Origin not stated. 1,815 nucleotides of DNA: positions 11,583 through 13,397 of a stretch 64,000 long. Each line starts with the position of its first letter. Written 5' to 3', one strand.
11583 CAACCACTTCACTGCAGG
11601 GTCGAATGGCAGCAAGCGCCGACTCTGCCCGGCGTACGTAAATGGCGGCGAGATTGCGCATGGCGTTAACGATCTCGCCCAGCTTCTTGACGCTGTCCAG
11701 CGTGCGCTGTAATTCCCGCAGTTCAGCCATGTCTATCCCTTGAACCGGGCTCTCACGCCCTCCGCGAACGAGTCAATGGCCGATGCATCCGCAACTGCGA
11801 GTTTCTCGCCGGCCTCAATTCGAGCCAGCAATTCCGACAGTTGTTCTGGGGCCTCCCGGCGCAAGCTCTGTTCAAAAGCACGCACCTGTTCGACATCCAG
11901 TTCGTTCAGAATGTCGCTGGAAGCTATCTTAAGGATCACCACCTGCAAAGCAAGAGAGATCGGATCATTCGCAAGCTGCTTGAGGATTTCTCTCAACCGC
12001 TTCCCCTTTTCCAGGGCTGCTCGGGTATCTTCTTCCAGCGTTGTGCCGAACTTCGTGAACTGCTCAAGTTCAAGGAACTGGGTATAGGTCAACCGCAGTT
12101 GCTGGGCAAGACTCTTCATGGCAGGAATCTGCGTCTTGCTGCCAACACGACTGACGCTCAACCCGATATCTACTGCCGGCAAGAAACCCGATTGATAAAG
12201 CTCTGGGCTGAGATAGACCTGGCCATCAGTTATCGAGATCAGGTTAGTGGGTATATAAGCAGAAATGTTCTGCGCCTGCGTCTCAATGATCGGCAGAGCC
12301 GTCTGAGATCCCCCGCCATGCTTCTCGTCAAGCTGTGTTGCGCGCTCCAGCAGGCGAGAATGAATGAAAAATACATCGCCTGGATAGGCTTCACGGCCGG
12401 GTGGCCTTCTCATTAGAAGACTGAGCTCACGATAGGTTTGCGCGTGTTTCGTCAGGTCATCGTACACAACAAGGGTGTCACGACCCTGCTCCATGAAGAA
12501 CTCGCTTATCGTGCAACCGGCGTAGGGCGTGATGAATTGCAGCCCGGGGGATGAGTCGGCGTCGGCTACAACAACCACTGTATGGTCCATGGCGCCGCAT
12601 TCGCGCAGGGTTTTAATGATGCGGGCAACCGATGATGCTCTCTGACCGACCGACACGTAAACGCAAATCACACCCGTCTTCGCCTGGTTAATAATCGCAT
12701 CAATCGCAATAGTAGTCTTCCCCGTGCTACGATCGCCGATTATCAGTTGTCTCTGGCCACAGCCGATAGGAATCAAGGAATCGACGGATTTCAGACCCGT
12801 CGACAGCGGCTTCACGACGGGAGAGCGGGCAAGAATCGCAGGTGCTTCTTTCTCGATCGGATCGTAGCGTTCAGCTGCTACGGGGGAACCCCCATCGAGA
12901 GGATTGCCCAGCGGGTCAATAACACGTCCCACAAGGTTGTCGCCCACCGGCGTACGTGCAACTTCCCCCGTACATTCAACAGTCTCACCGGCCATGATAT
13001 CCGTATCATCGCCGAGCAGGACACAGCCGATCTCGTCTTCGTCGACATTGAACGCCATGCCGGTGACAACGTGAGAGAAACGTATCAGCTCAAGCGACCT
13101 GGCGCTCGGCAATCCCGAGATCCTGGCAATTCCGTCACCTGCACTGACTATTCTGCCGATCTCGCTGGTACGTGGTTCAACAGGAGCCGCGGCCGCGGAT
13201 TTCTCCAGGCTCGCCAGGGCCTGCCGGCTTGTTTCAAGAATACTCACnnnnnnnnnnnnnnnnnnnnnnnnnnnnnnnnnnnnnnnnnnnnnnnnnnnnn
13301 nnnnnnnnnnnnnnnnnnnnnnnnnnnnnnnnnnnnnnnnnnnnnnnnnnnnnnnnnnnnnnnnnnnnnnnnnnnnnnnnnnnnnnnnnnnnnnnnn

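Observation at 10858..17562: Complete N-type ATPase operon (atpD-C-Q-R-B-E-F-A-G) with Na+-binding-type c subunit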

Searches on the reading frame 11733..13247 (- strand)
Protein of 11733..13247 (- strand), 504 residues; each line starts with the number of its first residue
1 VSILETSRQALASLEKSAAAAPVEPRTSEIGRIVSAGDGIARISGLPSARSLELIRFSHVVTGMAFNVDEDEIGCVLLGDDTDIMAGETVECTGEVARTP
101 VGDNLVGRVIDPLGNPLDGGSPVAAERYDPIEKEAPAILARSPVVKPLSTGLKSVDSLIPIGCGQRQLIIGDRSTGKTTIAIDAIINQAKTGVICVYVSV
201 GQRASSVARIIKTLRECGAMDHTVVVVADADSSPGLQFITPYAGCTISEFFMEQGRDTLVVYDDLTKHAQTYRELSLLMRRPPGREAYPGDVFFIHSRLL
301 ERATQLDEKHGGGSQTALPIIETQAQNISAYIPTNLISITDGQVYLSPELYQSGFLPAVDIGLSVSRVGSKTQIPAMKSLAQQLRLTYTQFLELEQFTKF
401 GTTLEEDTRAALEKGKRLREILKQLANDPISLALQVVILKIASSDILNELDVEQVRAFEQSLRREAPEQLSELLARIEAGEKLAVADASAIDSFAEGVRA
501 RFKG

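Call 4: search_protein_families(library=ncbifam, proteins=[window:11733-13247:-], max_evalue=0.01)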
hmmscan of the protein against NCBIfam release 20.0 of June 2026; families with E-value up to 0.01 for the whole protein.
window:11733-13247:- (504 aa): 41 families (the best 25 are shown)
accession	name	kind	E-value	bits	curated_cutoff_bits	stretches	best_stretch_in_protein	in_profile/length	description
TIGR03324.1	alt_F1F0_F1_al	exception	1.2e-208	693.9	750.5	1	6-496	4-494/497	alternate F1F0 ATPase, F1 subunit alpha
NF009884.0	PRK13343.1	equivalog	4.1e-207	688.8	554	1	6-495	6-495/507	F0F1 ATP synthase subunit alpha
TIGR00962.1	atpA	equivalog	2.3e-192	640.2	484.45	1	19-490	16-489/503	F0F1 ATP synthase subunit alpha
NF045863.1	glide_MMOB1660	exception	9.7e-128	427.3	600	1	33-448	3-423/515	MMOB1660 family gliding motility ATPase complex subunit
NF005523.0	PRK07165.1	equivalog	2.9e-96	323.2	414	1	65-454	41-430/509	ATP F0F1 synthase subunit alpha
NF045936.2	MSC_0619_alpha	exception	2e-88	297.2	520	1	80-454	52-426/505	MSC_0619 family F1-like ATPase alpha subunit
TIGR03496.1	FliI_clade1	equivalog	3.6e-60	203.9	619.1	1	59-433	32-405/414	flagellar protein export ATPase FliI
TIGR02546.1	III_secr_ATP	equivalog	1.8e-59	201.6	604.75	1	68-431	48-410/423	type III secretion system ATPase SctN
NF005295.0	PRK06820.1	equivalog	5.2e-55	187.2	690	1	17-429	16-425/440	EscN/YscN/HrcN family type III secretion system ATPase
NF005391.0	PRK06936.1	equivalog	9.4e-55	186.2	657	1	76-439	74-434/439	type III secretion system ATPase SctN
TIGR01026.1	fliI_yscN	subfamily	1.4e-53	182.2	379.5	1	59-429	58-425/440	FliI/YscN family ATPase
TIGR03497.1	FliI_clade2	equivalog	1.3e-51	175.8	629.8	1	70-436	43-406/413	flagellar protein export ATPase FliI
TIGR03498.1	FliI_clade3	equivalog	2.3e-51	174.8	587.45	1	66-433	41-408/418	flagellar protein export ATPase FliI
NF006012.0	PRK08149.1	equivalog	1.7e-48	165.7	594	1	76-431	62-418/431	type III secretion system ATPase SctN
NF006575.0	PRK09099.1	subfamily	5.3e-47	160.6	706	1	84-428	85-426/443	type III secretion system ATPase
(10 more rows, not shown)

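Call 5: search_protein_families(library=pfam, proteins=[window:11733-13247:-], max_evalue=0.01)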
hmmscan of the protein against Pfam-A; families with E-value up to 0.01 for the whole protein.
window:11733-13247:- (504 aa): 5 families
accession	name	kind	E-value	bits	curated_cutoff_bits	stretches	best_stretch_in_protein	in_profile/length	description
PF00006.31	ATP-synt_ab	-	6.2e-77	258.5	29.5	1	151-366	1-213/213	ATP synthase alpha/beta family, nucleotide-binding domain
PF00306.32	ATP-synt_ab_C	-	3.2e-31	108.8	27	1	373-496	1-124/126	ATP synthase alpha/beta chain, C terminal domain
PF02874.29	ATP-synt_ab_N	-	1.3e-12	48.5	20.9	1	27-94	2-69/69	ATP synthase alpha/beta family, beta-barrel domain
PF06745.19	ATPase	-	2.1e-05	24.4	26.6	1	149-212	2-68/231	KaiC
PF00154.27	RecA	-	0.0035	17.3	27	1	145-200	30-88/262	recA bacterial DNA recombination protein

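Call 7: find_encoding_contigs(protein=window:11733-13247:-, flank=10000, max_places=6)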
Protein window:11733-13247:- (504 aa): no gene with exactly this product is on record in the collection.

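Call 12: find_related_loci(query=window:11733-13247:-, collection=genome_contigs, flank=10000)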
Query window:11733-13247:- (504 aa) in genome_contigs; peptide patterns used: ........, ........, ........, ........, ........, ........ (x = any residue, [..] = any of these).
332 stretches matched a pattern; 278 encode a relative of the query (tblastn E <= 1e-3); the best 80 are kept; 80 distinct loci.
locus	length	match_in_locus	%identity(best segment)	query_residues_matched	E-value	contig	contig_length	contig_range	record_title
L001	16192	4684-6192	71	1-503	0e+0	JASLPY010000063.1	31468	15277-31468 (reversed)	MAG: Kiritimatiellia bacterium isolate Arabian11_MAG_70 NODE_63_length_31468_cov_8.663534, whole genome shotgun sequence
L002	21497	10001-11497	69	1-499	0e+0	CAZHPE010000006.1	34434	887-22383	MAG TPA_asm: uncultured candidatus Brocadiaceae bacterium isolate SRP308112_co1_111 genome assembly, contig: NODE_1534_l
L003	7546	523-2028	67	1-502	0e+0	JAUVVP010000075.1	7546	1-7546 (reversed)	MAG: Planctomycetota bacterium isolate CSMAG_1167 CSMAG_1167_k127_8939910_length_7546_cov_21.0000, whole genome shotgun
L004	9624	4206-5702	64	1-499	0e+0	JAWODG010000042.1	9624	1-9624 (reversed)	MAG: Candidatus Brocadiia bacterium isolate BLK5-2.bin.122 k191_370474, whole genome shotgun sequence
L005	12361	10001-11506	63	1-502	0e+0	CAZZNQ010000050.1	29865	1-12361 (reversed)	MAG TPA_asm: uncultured candidatus Brocadiaceae bacterium isolate SRP141376_co2_394 genome assembly, contig: NODE_3340_l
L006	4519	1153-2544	59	29-492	0e+0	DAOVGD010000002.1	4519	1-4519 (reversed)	MAG TPA_asm: Desulfobacterales bacterium isolate CSMAG_1126 CSMAG_1126_k141_1550601_length_4519_cov_18.0000, whole genom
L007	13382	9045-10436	57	31-494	0e+0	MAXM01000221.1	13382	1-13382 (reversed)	MAG: Desulfobacterales bacterium C00003106 5579_contig_47479.2, whole genome shotgun sequence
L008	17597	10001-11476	55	8-498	0e+0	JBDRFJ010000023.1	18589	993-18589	MAG: Pseudomonadota bacterium isolate MEGAHIT-group-1.368 k141_8868508, whole genome shotgun sequence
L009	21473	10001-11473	55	8-498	3e-178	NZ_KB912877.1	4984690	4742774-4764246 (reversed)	Methylobacter marinus A45 MetmaDRAFT_scaffold1.1, whole genome shotgun sequence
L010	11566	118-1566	55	9-491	4e-178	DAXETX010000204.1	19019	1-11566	MAG TPA_asm: Xenococcaceae cyanobacterium isolate cl_S1C502_1 S1Ck119_41286, whole genome shotgun sequence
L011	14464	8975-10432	54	8-500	2e-177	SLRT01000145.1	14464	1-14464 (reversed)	MAG: Syntrophomonadaceae bacterium isolate CSSed165cm_584 CSSed16-5cm-12920, whole genome shotgun sequence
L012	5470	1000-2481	54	2-491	0e+0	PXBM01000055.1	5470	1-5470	MAG: Syntrophomonadaceae bacterium isolate T3Sed10_25 T3-Sed10-C42246, whole genome shotgun sequence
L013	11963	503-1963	55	5-491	1e-177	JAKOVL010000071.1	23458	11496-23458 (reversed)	MAG: Bacillota bacterium isolate JPNG_maxbin.054 k201_183579, whole genome shotgun sequence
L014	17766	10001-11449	54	9-491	4e-177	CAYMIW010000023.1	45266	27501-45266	MAG TPA_asm: uncultured Syntrophomonadaceae bacterium isolate SRP241326_co4_268 genome assembly, contig: NODE_1259_lengt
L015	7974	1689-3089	57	25-491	2e-177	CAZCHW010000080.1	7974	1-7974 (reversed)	MAG TPA_asm: uncultured Syntrophomonadaceae bacterium isolate SRP241326_co3_172 genome assembly, contig: NODE_10428_leng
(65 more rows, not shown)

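Call 48: search_dna_similar(query=window:11733-13247:-, collection=plasmids, mode=protein, max_rows=30, max_evalue=1e-50)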
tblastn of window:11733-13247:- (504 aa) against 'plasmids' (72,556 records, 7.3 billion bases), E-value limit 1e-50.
Records with a match: 116; places in all: 120; records where one place covers at least 80% of the query: 110.
Best place of each record, by identity: <60% 116.
By first word of the organism name: Cereibacter 11; Azospirillum 7; Picosynechococcus 5; Legionella 5; Sphingobium 5; Escherichia 5; Sinorhizobium 4; Acaryochloris 3; Novosphingobium 3; Listeria 3; and 49 more.
By predicted mobility (MOB-suite, as given by PLSDB): non-mobilizable 90; mobilizable 13; conjugative 13.
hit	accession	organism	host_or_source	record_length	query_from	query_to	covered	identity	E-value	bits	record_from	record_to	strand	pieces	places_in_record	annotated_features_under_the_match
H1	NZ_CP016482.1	Picosynechococcus sp. PCC 7117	cell culture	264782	22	491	93%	55.3%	3e-166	528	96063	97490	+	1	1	alternate F1F0 ATPase, F1 subunit alpha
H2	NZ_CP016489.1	Picosynechococcus sp. PCC 8807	cell culture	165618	22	491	93%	55.0%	4e-165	525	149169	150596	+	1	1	alternate F1F0 ATPase, F1 subunit alpha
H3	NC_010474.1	Picosynechococcus sp. PCC 7002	-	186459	22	491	93%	54.8%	2e-163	520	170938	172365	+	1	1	alternate F1F0 ATPase, F1 subunit alpha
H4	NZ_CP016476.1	Picosynechococcus sp. PCC 7003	cell culture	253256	22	491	93%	54.8%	3e-163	519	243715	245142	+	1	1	alternate F1F0 ATPase, F1 subunit alpha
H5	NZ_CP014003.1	Picosynechococcus sp. PCC 73109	cell culture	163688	29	491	92%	55.6%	5e-165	524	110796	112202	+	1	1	alternate F1F0 ATPase, F1 subunit alpha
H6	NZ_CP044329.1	Methylocystis rosea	-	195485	23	475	90%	56.5%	1e-141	530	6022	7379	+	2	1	none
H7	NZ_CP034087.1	Methylocystis rosea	cell culture,groundwater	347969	23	475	90%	56.5%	1e-165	526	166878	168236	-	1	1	F0F1 ATP synthase subunit alpha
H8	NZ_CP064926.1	Acaryochloris marina S15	cell culture,surface of Pikea pinnata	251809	22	494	94%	53.7%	3e-164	522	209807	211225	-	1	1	alternate F1F0 ATPase, F1 subunit alpha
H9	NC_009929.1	Acaryochloris marina MBIC11017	-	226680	22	494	94%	53.7%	2e-164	523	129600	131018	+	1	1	alternate F1F0 ATPase, F1 subunit alpha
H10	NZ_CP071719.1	Acaryochloris sp. 'Moss Beach'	culture,intertidal zone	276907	22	467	88%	55.7%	5e-135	530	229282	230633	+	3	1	none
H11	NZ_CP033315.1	Azospirillum brasilense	rhizosphere soil of Digitaria ...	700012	24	483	91%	53.9%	2e-153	491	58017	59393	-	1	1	F0F1 ATP synthase subunit alpha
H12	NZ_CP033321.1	Azospirillum brasilense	rhizosphere soil of Cynodon ...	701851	24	483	91%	53.9%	2e-153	491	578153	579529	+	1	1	F0F1 ATP synthase subunit alpha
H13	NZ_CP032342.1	Azospirillum brasilense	soil sample,Agricultural field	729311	24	483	91%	53.9%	2e-153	491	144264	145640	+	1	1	F0F1 ATP synthase subunit alpha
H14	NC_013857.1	Azospirillum sp. B510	-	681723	26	462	87%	56.5%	1e-150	483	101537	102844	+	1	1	F0F1 ATP synthase subunit alpha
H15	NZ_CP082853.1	Legionella anisa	-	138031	25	503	95%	51.4%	5e-155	496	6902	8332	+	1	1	alternate F1F0 ATPase, F1 subunit alpha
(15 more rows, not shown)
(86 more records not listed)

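Call 49: get_annotated_region(hit=H3, flank=6500)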
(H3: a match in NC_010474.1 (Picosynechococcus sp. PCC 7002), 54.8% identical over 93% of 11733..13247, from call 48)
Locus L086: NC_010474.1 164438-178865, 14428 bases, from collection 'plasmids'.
description: Picosynechococcus sp. PCC 7002 plasmid pAQ7, complete sequence
organism: Picosynechococcus sp. PCC 7002 (NCBI taxid 32049)
taxonomy: Bacteria; Cyanobacteriota; Cyanophyceae; Chroococcales; Geminocystaceae; Picosynechococcus; Picosynechococcus sp. PCC 7002
host: -; source: -; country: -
typing (MOB-suite, as given by PLSDB): non-mobilizable
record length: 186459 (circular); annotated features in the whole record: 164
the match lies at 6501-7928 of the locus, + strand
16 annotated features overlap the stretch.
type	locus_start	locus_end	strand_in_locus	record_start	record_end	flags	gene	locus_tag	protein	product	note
CDS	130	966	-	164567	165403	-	phnE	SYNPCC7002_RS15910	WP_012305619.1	phosphonate ABC transporter, permease protein PhnE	GO:0015716 - organic phosphonate transport [Evidence IEA]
CDS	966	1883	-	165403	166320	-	-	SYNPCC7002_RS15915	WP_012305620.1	phosphate/phosphite/phosphonate ABC transporter substrate-binding protein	-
CDS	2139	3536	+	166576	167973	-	atpD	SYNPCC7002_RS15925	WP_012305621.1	F0F1 ATP synthase subunit beta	GO:0015986 - proton motive force-driven ATP synthesis [Evidence IEA]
CDS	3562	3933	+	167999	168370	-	-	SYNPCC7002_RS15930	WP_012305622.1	F0F1 ATP synthase subunit epsilon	-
CDS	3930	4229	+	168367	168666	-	-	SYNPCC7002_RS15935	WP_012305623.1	AtpZ/AtpI family protein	-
CDS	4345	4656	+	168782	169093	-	-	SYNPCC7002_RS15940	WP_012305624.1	ATP synthase subunit I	-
CDS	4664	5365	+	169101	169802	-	-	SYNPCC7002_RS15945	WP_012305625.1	F0F1 ATP synthase subunit A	GO:0015986 - proton motive force-driven ATP synthesis [Evidence IEA]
CDS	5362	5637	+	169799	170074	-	-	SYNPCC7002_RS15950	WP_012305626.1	F0F1 ATP synthase subunit C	-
CDS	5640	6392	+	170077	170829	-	-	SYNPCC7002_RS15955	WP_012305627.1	F0F1 ATP synthase subunit B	-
CDS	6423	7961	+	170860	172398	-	-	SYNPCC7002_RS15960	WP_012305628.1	alternate F1F0 ATPase, F1 subunit alpha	-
CDS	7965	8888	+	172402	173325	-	-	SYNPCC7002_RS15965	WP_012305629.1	F0F1 ATP synthase subunit gamma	GO:0015986 - proton motive force-driven ATP synthesis [Evidence IEA]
CDS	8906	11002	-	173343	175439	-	-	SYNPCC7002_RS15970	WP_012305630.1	diguanylate cyclase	-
CDS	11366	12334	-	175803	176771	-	egtD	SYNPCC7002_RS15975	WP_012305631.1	L-histidine N(alpha)-methyltransferase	GO:0052699 - ergothioneine biosynthetic process [Evidence IEA]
CDS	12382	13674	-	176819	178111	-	egtB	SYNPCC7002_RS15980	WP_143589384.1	ergothioneine biosynthesis protein EgtB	GO:0052699 - ergothioneine biosynthetic process [Evidence IEA]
CDS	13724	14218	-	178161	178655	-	-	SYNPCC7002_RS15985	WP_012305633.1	DUF427 domain-containing protein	-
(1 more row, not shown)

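Call 57: get_annotated_region(hit=H9, flank=6500)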
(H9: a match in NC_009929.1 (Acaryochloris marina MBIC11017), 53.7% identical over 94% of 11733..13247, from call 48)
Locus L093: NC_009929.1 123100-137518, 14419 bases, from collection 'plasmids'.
description: Acaryochloris marina MBIC11017 plasmid pREB4, complete sequence
organism: Acaryochloris marina MBIC11017 (NCBI taxid 329726)
taxonomy: Bacteria; Cyanobacteriota; Cyanophyceae; Acaryochloridales; Acaryochloridaceae; Acaryochloris; Acaryochloris marina; Acaryochloris marina MBIC11017
host: -; source: -; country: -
typing (MOB-suite, as given by PLSDB): conjugative; relaxase MOBF; mating-pair formation MPF_T
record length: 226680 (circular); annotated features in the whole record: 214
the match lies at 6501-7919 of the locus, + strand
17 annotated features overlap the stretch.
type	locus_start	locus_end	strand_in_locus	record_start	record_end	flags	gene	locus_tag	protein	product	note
CDS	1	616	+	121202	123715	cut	ppsA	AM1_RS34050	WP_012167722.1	phosphoenolpyruvate synthase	GO:0016310 - phosphorylation [Evidence IEA]; GO:0006090 - pyruvate metabolic process [Evidence IEA]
CDS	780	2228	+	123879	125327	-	atpD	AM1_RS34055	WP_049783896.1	F0F1 ATP synthase subunit beta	GO:0015986 - proton motive force-driven ATP synthesis [Evidence IEA]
CDS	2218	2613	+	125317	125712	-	-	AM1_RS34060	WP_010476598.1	F0F1 ATP synthase subunit epsilon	-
CDS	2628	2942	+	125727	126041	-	-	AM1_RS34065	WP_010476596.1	AtpZ/AtpI family protein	-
CDS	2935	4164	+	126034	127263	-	-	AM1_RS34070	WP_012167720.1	cation:proton antiporter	GO:0006812 - monoatomic cation transport [Evidence IEA]; GO:1902600 - proton transmembrane transport [Evidence IEA]; ...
CDS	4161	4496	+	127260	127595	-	-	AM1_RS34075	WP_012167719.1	ATP synthase subunit I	-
CDS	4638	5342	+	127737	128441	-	-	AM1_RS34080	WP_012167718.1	F0F1 ATP synthase subunit A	GO:0015986 - proton motive force-driven ATP synthesis [Evidence IEA]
CDS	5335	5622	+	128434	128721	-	-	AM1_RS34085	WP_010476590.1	F0F1 ATP synthase subunit C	-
CDS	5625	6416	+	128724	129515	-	-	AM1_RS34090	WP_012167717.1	F0F1 ATP synthase subunit B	-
CDS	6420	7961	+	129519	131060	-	-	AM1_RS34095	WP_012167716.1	alternate F1F0 ATPase, F1 subunit alpha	-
CDS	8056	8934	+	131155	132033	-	-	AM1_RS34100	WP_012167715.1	F0F1 ATP synthase subunit gamma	GO:0015986 - proton motive force-driven ATP synthesis [Evidence IEA]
CDS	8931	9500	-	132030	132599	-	-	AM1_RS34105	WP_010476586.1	DUF3122 domain-containing protein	-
CDS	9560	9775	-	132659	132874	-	-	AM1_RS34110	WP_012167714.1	hypothetical protein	-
CDS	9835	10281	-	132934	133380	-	-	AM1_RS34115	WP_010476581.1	DUF4278 domain-containing protein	-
CDS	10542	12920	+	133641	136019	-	-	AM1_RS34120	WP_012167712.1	response regulator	GO:0000160 - phosphorelay signal transduction system [Evidence IEA]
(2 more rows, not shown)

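Call 58: get_annotated_region(hit=H15, flank=6500)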
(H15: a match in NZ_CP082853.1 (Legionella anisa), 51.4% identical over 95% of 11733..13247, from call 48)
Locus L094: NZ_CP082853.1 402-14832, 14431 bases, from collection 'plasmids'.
description: Legionella anisa strain FDAARGOS_1480 plasmid unnamed1, complete sequence
organism: Legionella anisa (NCBI taxid 28082)
taxonomy: Bacteria; Pseudomonadota; Gammaproteobacteria; Legionellales; Legionellaceae; Legionella; Legionella anisa
host: -; source: -; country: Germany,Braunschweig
typing (MOB-suite, as given by PLSDB): non-mobilizable; replicon rep_cluster_522
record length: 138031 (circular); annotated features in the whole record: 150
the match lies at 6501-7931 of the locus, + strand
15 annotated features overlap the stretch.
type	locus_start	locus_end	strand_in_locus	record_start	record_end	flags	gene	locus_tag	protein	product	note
CDS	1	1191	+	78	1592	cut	-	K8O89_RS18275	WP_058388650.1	thymidine phosphorylase family protein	-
CDS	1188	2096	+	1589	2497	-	-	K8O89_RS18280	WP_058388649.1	ribose-phosphate pyrophosphokinase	-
CDS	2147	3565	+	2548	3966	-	atpD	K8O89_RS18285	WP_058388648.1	F0F1 ATP synthase subunit beta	GO:0015986 - proton motive force-driven ATP synthesis [Evidence IEA]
CDS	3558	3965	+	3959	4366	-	-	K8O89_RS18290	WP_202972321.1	F0F1 ATP synthase subunit epsilon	-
CDS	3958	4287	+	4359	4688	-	-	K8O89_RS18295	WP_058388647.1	AtpZ/AtpI family protein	-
CDS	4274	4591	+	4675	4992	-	-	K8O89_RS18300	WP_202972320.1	ATP synthase subunit I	-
CDS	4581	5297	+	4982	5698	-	-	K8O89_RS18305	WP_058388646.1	F0F1 ATP synthase subunit A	GO:0015986 - proton motive force-driven ATP synthesis [Evidence IEA]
CDS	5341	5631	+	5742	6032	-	-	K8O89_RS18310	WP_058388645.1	F0F1 ATP synthase subunit C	-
CDS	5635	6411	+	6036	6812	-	-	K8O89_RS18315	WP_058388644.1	hypothetical protein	-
CDS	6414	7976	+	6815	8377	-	-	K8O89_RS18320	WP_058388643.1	alternate F1F0 ATPase, F1 subunit alpha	-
CDS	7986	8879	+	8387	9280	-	-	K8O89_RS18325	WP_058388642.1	F0F1 ATP synthase subunit gamma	GO:0015986 - proton motive force-driven ATP synthesis [Evidence IEA]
CDS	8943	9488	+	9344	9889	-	-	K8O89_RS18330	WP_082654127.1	cytochrome c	-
CDS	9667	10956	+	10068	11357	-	-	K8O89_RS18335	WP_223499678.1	TolC family protein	GO:0055085 - transmembrane transport [Evidence IEA]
CDS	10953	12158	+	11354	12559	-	-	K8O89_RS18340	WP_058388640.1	efflux RND transporter periplasmic adaptor subunit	GO:0006810 - transport [Evidence IEA]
CDS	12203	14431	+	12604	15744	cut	-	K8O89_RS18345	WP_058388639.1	CusA/CzcA family heavy metal efflux RND transporter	-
